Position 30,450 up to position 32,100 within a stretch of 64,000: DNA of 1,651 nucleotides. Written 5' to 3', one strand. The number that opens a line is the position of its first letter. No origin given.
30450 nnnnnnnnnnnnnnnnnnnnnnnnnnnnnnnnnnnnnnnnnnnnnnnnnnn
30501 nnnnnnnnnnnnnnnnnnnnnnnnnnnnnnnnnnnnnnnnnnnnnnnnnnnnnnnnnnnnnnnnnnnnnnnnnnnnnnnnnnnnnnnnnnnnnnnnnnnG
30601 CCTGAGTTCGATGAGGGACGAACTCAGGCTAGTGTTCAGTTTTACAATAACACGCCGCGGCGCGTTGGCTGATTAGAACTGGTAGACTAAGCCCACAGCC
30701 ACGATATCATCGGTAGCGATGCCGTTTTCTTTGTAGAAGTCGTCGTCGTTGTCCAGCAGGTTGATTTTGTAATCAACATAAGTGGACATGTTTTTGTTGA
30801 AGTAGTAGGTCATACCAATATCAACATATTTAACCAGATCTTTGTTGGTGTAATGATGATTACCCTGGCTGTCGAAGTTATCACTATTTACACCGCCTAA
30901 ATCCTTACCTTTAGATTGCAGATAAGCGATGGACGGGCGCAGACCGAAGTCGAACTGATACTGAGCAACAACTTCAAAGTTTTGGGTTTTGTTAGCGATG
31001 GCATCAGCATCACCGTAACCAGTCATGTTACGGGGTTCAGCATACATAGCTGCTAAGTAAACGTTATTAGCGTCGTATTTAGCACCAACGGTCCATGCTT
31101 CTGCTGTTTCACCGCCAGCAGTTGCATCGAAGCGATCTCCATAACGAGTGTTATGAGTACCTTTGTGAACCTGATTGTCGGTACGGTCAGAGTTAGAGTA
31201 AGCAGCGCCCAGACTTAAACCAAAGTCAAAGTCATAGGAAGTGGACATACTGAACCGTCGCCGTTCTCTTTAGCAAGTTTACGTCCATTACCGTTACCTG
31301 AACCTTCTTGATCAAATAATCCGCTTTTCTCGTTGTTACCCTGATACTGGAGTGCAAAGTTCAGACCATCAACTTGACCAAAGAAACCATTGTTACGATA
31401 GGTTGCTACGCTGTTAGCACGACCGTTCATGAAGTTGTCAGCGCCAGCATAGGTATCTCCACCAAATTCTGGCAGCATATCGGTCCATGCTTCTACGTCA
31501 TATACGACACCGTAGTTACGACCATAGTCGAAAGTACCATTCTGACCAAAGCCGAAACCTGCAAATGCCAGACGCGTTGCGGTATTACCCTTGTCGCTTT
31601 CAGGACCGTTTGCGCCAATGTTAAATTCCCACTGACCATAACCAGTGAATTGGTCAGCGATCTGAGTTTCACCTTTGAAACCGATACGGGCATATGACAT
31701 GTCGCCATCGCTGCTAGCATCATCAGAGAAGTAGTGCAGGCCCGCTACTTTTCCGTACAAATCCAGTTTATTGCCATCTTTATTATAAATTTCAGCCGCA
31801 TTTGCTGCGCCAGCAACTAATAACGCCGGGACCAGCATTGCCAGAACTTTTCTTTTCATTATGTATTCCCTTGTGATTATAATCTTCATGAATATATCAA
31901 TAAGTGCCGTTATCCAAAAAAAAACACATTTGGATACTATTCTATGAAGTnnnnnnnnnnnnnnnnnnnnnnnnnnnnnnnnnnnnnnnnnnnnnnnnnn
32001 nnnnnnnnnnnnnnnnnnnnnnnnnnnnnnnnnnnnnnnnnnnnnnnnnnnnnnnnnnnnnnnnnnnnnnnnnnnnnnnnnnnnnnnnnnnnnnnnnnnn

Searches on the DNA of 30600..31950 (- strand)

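Call 3: search_dna_similar(query=window:30600-31950:-, collection=ecoli_genomes, mode=near, max_rows=40, rows=spread)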
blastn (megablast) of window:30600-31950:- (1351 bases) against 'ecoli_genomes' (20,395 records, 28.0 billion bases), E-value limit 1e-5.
Records with a match: 5431; places in all: 15129; records where one place covers at least 80% of the query: 2020.
Genomes with a match: 5425 of 5426; with a place that covers at least 80% of the query: 2020. Places per genome that has any: lowest 1, median 3, highest 4. On chromosomes: 15123 places; on plasmids: 6.
Best place of each record, by identity: >=99% 327; 95-99% 1443; 90-95% 511; 80-90% 1957; 60-80% 1193.
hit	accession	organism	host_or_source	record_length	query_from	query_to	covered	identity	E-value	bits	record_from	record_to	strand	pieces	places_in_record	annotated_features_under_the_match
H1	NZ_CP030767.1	Escherichia coli strain 2017C-4109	missing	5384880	1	1351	100%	99.9%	0e+0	2490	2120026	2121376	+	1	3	ompC: porin OmpC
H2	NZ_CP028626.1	Escherichia coli strain 137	cattle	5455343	1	1351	100%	99.9%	0e+0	2490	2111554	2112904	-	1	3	ompC: porin OmpC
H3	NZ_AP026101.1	Escherichia coli strain 93_161312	Homo sapiens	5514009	1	1351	100%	99.9%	0e+0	2484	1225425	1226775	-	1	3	ompC: porin OmpC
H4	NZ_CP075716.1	Escherichia coli strain CPww7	Sus scrofa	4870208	1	1351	100%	96.2%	0e+0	2207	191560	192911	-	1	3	ompC: porin OmpC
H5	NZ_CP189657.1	Escherichia coli strain 602687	Homo sapiens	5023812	1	1351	100%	95.6%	0e+0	2163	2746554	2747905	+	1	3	ompC: porin OmpC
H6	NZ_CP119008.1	Escherichia coli strain CE0011b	Bos taurus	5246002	1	1351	100%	91.7%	0e+0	1869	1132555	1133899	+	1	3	ompC: porin OmpC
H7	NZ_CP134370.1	Escherichia coli strain TUM12357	Chicken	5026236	1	1351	100%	87.5%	0e+0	1548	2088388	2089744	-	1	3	ompC: porin OmpC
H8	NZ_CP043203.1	Escherichia coli O16:H48 strain PG20180058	mouse gut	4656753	1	1351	100%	87.4%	0e+0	1543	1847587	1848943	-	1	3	ompC: porin OmpC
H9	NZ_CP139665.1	Escherichia coli strain TP10-1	Homo sapiens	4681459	1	1351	100%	87.4%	0e+0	1543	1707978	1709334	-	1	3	ompC: porin OmpC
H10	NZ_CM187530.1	Escherichia coli strain capsule spontaneous mutant 23a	lab isolate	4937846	1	1351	100%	87.3%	0e+0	1526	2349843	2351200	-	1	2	ompC: porin OmpC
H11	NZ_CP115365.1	Escherichia coli strain CUVET19-1426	dog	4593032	1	1351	99%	85.5%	0e+0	1383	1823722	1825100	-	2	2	ompC: porin OmpC | hypothetical protein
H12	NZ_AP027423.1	Escherichia coli strain EC261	Sus scrofa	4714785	1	1351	100%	84.1%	0e+0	1288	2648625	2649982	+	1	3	ompC: porin OmpC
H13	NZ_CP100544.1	Escherichia coli strain LH09-a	Gallus gallus domesticus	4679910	1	1351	84%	79.2%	3e-104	749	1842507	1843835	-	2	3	ompC: porin OmpC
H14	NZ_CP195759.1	Escherichia coli strain JCKP02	yak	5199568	1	1351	84%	78.9%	3e-99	733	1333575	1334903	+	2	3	ompC: porin OmpC | hypothetical protein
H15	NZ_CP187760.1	Escherichia coli strain CUVET24-CCU22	Dog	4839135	1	1351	84%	78.9%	3e-99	733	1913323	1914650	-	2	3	ompC: porin OmpC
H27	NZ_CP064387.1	Escherichia coli O104:H4 strain PartB-EcoliO104H4-RM8376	missing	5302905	1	619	46%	77.3%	1e-92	350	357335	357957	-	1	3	porin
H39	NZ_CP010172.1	Escherichia coli strain H8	not applicable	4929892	1120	1200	6%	91.4%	8e-21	111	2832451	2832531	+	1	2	ompC: porin OmpC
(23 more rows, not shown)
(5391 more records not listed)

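Call 5: get_annotated_region(hit=H1, flank=3000)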
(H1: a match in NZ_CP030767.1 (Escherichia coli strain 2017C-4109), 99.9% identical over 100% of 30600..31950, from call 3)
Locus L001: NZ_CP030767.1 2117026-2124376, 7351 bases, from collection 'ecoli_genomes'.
description: Escherichia coli strain 2017C-4109 chromosome, complete genome
organism: Escherichia coli strain 2017C-4109 (NCBI taxid 562)
replicon: chromosome; assembly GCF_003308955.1
host: missing; source: missing; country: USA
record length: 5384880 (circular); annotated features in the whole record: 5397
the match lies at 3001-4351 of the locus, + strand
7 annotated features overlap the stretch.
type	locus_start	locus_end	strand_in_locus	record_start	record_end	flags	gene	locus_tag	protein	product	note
CDS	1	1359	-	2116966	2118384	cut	dcm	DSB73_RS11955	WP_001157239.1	DNA-cytosine methyltransferase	-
CDS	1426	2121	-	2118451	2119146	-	yedJ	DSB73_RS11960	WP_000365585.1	phosphohydrolase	-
CDS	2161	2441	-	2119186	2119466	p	drpB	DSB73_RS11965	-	cell division protein DrpB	frameshifted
CDS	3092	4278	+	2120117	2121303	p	ompC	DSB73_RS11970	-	porin OmpC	frameshifted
CDS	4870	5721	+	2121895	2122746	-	hchA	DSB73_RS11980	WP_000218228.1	glyoxalase III HchA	-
CDS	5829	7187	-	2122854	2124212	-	hprS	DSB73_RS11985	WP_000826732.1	two-component system sensor histidine kinase HprS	-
CDS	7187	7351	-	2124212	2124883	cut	hprR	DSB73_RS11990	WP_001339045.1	response regulator transcription factor HprR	-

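Call 6: get_annotated_region(hit=H4, flank=3000)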
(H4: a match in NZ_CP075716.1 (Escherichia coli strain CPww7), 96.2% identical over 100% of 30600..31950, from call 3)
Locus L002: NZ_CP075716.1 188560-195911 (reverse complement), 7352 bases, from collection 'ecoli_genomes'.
description: Escherichia coli strain CPww7 chromosome, complete genome
organism: Escherichia coli strain CPww7 (NCBI taxid 562)
replicon: chromosome; assembly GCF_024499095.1
host: Sus scrofa; source: wastewater; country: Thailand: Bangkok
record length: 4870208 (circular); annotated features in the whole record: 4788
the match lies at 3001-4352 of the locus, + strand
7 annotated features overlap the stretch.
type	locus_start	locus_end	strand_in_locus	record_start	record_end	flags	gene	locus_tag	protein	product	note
CDS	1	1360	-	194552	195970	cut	dcm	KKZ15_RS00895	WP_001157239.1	DNA-cytosine methyltransferase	-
CDS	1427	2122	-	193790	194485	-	yedJ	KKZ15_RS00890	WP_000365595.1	phosphohydrolase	-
CDS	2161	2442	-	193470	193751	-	drpB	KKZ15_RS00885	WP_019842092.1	cell division protein DrpB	-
CDS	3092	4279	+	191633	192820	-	ompC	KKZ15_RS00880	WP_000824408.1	porin OmpC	-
CDS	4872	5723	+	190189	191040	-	hchA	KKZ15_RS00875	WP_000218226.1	glyoxalase III HchA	-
CDS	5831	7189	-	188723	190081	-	hprS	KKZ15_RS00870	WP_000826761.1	two-component system sensor histidine kinase HprS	-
CDS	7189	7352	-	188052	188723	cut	hprR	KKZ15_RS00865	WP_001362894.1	response regulator transcription factor HprR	-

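Call 7: get_annotated_region(hit=H8, flank=3000)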
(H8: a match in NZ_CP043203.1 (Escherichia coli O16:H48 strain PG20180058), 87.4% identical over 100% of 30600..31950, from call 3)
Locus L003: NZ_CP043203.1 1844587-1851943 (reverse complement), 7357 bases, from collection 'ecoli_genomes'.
description: Escherichia coli O16:H48 strain PG20180058 chromosome, complete genome
organism: Escherichia coli O16:H48 strain PG20180058 (NCBI taxid 2605619)
replicon: chromosome; assembly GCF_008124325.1
host: -; source: mouse gut; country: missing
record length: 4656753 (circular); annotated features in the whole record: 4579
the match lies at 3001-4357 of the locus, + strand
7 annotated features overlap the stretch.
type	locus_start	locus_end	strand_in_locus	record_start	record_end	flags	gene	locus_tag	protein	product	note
CDS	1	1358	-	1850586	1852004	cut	dcm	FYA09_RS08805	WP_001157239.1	DNA-cytosine methyltransferase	-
CDS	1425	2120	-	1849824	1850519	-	yedJ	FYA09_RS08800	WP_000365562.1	phosphohydrolase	-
CDS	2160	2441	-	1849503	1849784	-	drpB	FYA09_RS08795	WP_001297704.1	cell division protein DrpB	-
CDS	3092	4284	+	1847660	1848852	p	ompC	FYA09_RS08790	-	porin OmpC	frameshifted; internal stop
CDS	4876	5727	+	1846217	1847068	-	hchA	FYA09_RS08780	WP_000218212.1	glyoxalase III HchA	-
CDS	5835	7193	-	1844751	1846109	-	hprS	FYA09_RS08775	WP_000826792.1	two-component system sensor histidine kinase HprS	-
CDS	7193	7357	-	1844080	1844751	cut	hprR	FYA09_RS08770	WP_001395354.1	response regulator transcription factor HprR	-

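Call 10: search_dna_similar(query=window:31220-31290:-, collection=ecoli_genomes, mode=near, max_rows=60, rows=spread)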
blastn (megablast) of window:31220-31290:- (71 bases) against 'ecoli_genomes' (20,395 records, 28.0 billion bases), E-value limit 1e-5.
Records with a match: 711; places in all: 711; records where one place covers at least 80% of the query: 711.
Genomes with a match: 711 of 5426; with a place that covers at least 80% of the query: 711. Places per genome that has any: lowest 1, median 1, highest 1. On chromosomes: 710 places; on plasmids: 1.
Best place of each record, by identity: >=99% 297; 95-99% 126; 90-95% 186; 80-90% 102.
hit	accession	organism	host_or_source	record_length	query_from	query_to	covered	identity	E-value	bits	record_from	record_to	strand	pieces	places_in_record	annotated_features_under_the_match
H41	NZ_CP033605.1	Escherichia coli O157:H7 strain TR01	Cattle carcass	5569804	1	71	100%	100.0%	2e-28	132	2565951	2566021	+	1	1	ompC: porin OmpC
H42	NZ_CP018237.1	Escherichia coli strain 155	missing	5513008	1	71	100%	100.0%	2e-28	132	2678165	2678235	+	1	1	ompC: porin OmpC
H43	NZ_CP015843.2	Escherichia coli O157:H7 strain FRIK2455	Bos taurus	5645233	1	71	100%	100.0%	2e-28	132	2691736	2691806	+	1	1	ompC: porin OmpC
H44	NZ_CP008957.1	Escherichia coli O157:H7 str. EDL933 strain EDL933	-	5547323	1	71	100%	100.0%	2e-28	132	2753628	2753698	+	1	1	ompC: porin OmpC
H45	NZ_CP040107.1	Escherichia coli O157:H7 strain MB9-1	cattle feces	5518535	1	71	100%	100.0%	2e-28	132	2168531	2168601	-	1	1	ompC: porin OmpC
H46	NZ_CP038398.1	Escherichia coli O157:H7 strain DEC4E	Homo sapiens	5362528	1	71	100%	100.0%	2e-28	132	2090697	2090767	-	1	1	ompC: porin OmpC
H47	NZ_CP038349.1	Escherichia coli O157:H7 strain F8952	missing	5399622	1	71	100%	100.0%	2e-28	132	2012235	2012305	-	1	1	ompC: porin OmpC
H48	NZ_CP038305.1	Escherichia coli O157:H7 strain SS NE 1040-1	cattle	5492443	1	71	100%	100.0%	2e-28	132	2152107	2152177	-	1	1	ompC: porin OmpC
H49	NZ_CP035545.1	Escherichia coli strain FSIS11705876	comminuted beef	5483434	1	71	100%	100.0%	2e-28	132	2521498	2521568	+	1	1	ompC: porin OmpC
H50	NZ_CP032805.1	Escherichia coli strain ERL05-0623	Bobby veal steak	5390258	1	71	100%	100.0%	2e-28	132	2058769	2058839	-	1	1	ompC: porin OmpC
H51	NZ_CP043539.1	Escherichia coli O157 strain Al Ain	camel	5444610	1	71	100%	100.0%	2e-28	132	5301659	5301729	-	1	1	ompC: porin OmpC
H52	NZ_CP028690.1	Escherichia coli strain 109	cattle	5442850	1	71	100%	100.0%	2e-28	132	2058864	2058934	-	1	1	ompC: porin OmpC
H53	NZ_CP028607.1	Escherichia coli strain 143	cattle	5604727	1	71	100%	100.0%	2e-28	132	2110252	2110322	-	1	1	ompC: porin OmpC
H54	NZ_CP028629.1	Escherichia coli strain 136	cattle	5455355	1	71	100%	100.0%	2e-28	132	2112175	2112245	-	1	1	ompC: porin OmpC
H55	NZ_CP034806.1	Escherichia coli strain 2010C-3347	missing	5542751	1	71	100%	100.0%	2e-28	132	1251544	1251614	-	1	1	ompC: porin OmpC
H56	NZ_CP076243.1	Escherichia coli O157:H7 strain Balcarce_14.2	Rectal swab of live bovine cattle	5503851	1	71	100%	100.0%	2e-28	132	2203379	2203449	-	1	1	ompC: porin OmpC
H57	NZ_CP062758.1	Escherichia coli O157:H7 strain Z892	Bovine Faeces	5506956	1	71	100%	100.0%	2e-28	132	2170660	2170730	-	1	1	ompC: porin OmpC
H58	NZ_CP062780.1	Escherichia coli O157:H7 strain Z1769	Bovine Faeces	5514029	1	71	100%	100.0%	2e-28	132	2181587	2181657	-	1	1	ompC: porin OmpC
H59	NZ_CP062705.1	Escherichia coli O157:H7 strain Z1833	Bovine Faeces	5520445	1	71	100%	100.0%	2e-28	132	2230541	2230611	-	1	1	ompC: porin OmpC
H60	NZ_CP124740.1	Escherichia coli O157:H7 str. EDL933 strain EDL933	Homo sapiens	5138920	1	71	100%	100.0%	2e-28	132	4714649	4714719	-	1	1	ompC: porin OmpC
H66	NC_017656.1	Escherichia coli O55:H7 str. RM12579 strain RM12579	Homo sapiens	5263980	1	71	100%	97.2%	4e-25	121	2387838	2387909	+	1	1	ompC: porin OmpC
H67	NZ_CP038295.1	Escherichia coli O55:H7 strain TB182A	Homo sapiens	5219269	1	71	100%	97.2%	4e-25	121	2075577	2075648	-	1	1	ompC: porin OmpC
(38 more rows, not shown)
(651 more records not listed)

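Call 11: get_annotated_region(hit=H66, flank=2500)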
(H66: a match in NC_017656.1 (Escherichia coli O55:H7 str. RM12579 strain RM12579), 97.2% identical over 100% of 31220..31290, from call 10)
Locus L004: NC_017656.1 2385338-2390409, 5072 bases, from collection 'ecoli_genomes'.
description: Escherichia coli O55:H7 str. RM12579, complete sequence
organism: Escherichia coli O55:H7 str. RM12579 strain RM12579 (NCBI taxid 1048689)
replicon: chromosome; assembly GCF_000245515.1
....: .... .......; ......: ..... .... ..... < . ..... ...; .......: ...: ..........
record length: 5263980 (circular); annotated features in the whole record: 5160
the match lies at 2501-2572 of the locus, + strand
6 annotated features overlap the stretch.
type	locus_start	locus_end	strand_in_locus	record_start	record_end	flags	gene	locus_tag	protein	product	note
CDS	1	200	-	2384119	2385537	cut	dcm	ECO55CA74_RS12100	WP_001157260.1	DNA-cytosine methyltransferase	-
CDS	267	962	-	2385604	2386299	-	yedJ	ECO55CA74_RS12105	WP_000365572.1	phosphohydrolase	-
CDS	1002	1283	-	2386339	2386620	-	drpB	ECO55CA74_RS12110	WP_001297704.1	cell division protein DrpB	-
CDS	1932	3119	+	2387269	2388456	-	ompC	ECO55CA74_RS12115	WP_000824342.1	porin OmpC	-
CDS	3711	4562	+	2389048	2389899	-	hchA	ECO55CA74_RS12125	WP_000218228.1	glyoxalase III HchA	-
CDS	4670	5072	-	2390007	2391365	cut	hprS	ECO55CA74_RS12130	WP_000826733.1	two-component system sensor histidine kinase HprS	-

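Call 12: get_annotated_region(hit=H44, flank=2500)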
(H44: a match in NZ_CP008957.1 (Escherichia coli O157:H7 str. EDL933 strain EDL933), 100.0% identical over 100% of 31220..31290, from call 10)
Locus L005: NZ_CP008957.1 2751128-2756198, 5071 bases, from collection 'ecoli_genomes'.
description: Escherichia coli O157:H7 str. EDL933 chromosome, complete genome
organism: Escherichia coli O157:H7 str. EDL933 strain EDL933 (NCBI taxid 155864)
replicon: chromosome; assembly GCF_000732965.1
host: -; source: -; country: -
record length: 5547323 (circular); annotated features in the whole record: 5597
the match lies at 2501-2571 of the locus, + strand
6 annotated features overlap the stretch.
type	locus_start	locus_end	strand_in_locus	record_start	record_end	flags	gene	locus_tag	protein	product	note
CDS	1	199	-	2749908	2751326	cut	dcm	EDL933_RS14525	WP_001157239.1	DNA-cytosine methyltransferase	-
CDS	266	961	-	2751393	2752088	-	yedJ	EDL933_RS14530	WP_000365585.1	phosphohydrolase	-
CDS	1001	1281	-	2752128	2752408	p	drpB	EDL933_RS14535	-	cell division protein DrpB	frameshifted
CDS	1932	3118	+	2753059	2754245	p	ompC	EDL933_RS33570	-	porin OmpC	frameshifted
CDS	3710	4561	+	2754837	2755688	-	hchA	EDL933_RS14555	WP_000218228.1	glyoxalase III HchA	-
CDS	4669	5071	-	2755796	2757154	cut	hprS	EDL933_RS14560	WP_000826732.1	two-component system sensor histidine kinase HprS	-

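Call 22: search_dna_similar(query=L004:2501-2572:+, collection=ecoli_genomes, mode=near, max_rows=60, rows=best)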
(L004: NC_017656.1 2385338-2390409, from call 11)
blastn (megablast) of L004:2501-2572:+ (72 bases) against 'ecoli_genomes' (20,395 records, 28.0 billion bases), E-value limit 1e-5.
Records with a match: 711; places in all: 711; records where one place covers at least 80% of the query: 711.
Genomes with a match: 711 of 5426; with a place that covers at least 80% of the query: 711. Places per genome that has any: lowest 1, median 1, highest 1. On chromosomes: 710 places; on plasmids: 1.
Best place of each record, by identity: >=99% 91; 95-99% 332; 90-95% 217; 80-90% 71.
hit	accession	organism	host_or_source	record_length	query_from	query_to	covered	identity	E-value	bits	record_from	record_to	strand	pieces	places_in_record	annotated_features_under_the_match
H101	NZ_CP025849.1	Escherichia coli strain 600468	Homo sapiens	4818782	1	72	100%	100.0%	5e-29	134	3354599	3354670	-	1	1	ompC: porin OmpC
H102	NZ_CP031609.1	Escherichia coli strain N3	Homo sapiens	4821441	1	72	100%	100.0%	5e-29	134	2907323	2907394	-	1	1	ompC: porin OmpC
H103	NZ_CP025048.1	Escherichia coli strain SC516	Chicken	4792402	1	72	100%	100.0%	5e-29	134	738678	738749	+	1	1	ompC: porin OmpC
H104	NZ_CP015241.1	Escherichia coli strain 2013C-4465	Homo sapiens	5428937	1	72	100%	100.0%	5e-29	134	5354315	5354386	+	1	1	ompC: porin OmpC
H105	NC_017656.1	Escherichia coli O55:H7 str. RM12579 strain RM12579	Homo sapiens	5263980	1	72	100%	100.0%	5e-29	134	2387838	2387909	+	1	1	ompC: porin OmpC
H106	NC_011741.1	Escherichia coli IAI1 strain IAI1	-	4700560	1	72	100%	100.0%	5e-29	134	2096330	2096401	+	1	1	ompC: porin OmpC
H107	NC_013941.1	Escherichia coli O55:H7 str. CB9615 strain CB9615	Homo sapiens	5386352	1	72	100%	100.0%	5e-29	134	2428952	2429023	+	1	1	ompC: porin OmpC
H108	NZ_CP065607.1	Escherichia coli strain FDAARGOS_946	missing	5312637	1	72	100%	100.0%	5e-29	134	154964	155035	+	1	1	ompC: porin OmpC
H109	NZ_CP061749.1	Escherichia coli O15:H12 strain 2273-PO3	Ovis aries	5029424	1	72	100%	100.0%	5e-29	134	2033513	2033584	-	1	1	ompC: porin OmpC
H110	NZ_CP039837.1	Escherichia coli O55:H7 strain USDA5905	Food (meat)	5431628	1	72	100%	100.0%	5e-29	134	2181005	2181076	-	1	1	ompC: porin OmpC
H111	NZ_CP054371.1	Escherichia coli strain SCU-316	Homo sapiens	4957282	1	72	100%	100.0%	5e-29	134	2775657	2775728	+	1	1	ompC: porin OmpC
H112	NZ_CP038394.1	Escherichia coli O55:H7 strain DEC5A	Homo sapiens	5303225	1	72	100%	100.0%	5e-29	134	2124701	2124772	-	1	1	ompC: porin OmpC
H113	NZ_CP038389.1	Escherichia coli O55:H7 strain DEC5B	Homo sapiens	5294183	1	72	100%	100.0%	5e-29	134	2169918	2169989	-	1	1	ompC: porin OmpC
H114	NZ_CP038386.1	Escherichia coli O55:H7 strain DEC5D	Homo sapiens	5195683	1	72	100%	100.0%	5e-29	134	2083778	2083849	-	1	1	ompC: porin OmpC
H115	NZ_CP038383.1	Escherichia coli O55:H7 strain DEC5E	Homo sapiens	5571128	1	72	100%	100.0%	5e-29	134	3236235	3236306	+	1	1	ompC: porin OmpC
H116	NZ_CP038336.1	Escherichia coli O157:H7 strain LSU61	Deer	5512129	1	72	100%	100.0%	5e-29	134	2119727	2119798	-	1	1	ompC: porin OmpC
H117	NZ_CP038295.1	Escherichia coli O55:H7 strain TB182A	Homo sapiens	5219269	1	72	100%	100.0%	5e-29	134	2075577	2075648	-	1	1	ompC: porin OmpC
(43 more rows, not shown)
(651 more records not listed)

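Call 24: get_annotated_region(hit=H116, flank=2500)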
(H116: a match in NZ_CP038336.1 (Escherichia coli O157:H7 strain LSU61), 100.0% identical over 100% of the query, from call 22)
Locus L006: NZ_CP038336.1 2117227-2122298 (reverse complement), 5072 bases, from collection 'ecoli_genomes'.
description: Escherichia coli O157:H7 strain LSU61 chromosome, complete genome
organism: Escherichia coli O157:H7 strain LSU61 (NCBI taxid 83334)
replicon: chromosome; assembly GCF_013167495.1
host: Deer; source: missing; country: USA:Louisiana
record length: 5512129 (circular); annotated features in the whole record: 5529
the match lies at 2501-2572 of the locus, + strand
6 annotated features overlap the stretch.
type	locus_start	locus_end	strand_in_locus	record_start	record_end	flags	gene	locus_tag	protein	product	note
CDS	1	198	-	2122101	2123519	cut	dcm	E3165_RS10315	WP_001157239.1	DNA-cytosine methyltransferase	-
CDS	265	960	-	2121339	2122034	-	yedJ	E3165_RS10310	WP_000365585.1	phosphohydrolase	-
CDS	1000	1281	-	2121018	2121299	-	drpB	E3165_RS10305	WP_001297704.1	cell division protein DrpB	-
CDS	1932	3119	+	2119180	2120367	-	ompC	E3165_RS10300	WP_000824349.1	porin OmpC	-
CDS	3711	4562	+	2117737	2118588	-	hchA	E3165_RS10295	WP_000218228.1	glyoxalase III HchA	-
CDS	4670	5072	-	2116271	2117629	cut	hprS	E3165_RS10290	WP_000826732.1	two-component system sensor histidine kinase HprS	-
